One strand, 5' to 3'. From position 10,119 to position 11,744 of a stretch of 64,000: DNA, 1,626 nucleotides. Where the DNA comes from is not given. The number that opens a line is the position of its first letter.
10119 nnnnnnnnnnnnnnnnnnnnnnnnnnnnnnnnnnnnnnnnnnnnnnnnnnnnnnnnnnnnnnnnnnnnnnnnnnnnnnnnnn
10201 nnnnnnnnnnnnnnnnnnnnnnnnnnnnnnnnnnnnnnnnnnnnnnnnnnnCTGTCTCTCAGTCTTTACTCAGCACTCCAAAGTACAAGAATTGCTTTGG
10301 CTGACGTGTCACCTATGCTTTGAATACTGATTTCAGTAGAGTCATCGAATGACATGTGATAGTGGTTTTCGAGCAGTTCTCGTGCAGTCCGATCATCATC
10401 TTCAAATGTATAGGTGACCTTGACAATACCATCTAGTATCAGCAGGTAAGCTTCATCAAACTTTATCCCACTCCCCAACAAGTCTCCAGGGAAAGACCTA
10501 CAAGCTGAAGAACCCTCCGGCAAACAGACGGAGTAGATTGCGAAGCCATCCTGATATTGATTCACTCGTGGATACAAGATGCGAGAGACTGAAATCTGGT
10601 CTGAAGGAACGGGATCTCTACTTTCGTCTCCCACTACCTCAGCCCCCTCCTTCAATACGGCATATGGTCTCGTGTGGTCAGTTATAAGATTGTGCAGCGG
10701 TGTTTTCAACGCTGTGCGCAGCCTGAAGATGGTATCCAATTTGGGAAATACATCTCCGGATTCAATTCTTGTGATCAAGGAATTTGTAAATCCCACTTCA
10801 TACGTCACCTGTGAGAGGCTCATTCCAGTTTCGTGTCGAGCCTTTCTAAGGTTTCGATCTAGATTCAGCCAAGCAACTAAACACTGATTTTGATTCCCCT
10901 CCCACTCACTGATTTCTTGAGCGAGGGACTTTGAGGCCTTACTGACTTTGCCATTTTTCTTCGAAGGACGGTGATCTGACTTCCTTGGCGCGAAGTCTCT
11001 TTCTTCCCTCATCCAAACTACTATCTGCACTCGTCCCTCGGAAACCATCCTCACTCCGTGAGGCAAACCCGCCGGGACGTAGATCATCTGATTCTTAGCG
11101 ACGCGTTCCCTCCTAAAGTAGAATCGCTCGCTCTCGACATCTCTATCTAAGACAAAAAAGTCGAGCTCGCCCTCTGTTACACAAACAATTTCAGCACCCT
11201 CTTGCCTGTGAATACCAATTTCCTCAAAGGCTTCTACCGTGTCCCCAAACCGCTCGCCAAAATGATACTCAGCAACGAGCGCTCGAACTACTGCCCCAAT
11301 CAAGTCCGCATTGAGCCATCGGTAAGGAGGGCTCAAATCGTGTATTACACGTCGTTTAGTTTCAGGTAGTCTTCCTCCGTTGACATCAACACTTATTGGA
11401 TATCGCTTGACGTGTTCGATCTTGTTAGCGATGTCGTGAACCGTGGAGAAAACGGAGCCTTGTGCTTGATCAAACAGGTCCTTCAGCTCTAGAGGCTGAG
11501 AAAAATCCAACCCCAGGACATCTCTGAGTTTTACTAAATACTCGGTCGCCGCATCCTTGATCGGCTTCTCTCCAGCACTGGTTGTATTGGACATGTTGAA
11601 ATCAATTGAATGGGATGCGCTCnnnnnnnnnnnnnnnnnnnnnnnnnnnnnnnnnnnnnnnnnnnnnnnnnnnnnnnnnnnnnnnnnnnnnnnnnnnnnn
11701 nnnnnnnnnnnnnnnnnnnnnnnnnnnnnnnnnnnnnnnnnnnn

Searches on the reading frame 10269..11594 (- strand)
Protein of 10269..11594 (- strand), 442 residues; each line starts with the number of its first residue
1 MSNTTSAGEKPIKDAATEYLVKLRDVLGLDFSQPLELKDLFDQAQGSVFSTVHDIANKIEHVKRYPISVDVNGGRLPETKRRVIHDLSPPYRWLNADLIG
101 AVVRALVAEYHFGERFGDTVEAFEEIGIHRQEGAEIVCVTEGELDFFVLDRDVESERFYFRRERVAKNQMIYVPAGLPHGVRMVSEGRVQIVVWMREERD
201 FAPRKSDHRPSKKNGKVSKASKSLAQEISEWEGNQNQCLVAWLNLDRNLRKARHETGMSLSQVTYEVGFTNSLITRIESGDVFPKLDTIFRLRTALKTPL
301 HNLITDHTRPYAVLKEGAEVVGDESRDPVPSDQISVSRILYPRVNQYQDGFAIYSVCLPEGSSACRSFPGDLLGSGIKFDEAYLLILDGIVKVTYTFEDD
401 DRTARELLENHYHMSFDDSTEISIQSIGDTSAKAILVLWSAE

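Call 17: search_protein_families(library=pfam, proteins=[window:10269-11594:-], max_evalue=0.001)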
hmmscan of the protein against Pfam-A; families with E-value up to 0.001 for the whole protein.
window:10269-11594:- (442 aa): 2 families
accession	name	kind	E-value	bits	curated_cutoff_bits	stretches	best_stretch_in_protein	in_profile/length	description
PF13560.12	HTH_31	-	3e-06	27.9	27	1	249-299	6-57/64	Helix-turn-helix domain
PF07883.17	Cupin_2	-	1.3e-05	25.2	27.2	1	124-194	9-69/70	Cupin domain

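Call 79: search_protein_families(library=padloc, proteins=[window:10269-11594:-], max_evalue=0.001)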
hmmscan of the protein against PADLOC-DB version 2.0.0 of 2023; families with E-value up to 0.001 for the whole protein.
window:10269-11594:- (442 aa): 4 families
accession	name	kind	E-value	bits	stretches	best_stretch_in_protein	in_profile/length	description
PDLC02926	HTH_VI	-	9.1e-08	30.3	1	244-304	1-61/92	-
PDLC03954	RmrA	-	5.2e-06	23.6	1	247-310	13-76/380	-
PDLC03952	RmrA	-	0.00024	18.1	1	247-308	25-86/395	-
PDLC03943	RmrA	-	0.00038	17.6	1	248-298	6-56/370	-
